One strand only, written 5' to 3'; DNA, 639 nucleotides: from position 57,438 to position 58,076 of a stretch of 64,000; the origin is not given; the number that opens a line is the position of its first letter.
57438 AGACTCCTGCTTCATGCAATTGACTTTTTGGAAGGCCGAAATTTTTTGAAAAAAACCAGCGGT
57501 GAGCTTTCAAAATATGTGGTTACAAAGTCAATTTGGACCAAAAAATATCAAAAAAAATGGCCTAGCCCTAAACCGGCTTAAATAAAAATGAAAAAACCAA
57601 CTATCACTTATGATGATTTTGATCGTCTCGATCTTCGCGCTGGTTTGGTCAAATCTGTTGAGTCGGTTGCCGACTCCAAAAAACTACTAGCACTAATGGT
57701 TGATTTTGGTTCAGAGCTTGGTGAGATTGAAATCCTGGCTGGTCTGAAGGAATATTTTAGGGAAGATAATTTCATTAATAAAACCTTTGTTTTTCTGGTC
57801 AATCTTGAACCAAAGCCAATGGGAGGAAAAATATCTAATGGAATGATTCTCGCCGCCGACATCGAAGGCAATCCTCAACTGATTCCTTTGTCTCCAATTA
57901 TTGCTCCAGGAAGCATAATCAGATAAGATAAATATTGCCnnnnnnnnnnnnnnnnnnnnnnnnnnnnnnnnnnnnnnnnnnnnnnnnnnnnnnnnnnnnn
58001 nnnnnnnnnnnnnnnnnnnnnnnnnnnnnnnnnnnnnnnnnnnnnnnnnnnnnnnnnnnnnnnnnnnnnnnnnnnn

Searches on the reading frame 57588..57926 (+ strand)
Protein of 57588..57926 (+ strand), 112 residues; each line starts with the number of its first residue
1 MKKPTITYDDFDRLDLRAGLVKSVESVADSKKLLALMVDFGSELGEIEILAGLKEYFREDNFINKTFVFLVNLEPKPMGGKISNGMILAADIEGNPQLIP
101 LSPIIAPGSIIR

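Call 6: search_protein_families(library=pfam, proteins=[window:57588-57926:+])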
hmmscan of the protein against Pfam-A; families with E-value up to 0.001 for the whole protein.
window:57588-57926:+ (112 aa): 1 family
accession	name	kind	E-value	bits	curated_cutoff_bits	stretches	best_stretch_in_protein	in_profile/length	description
PF01588.26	tRNA_bind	-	2.7e-16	59.9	27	1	16-100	1-86/96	Putative tRNA binding domain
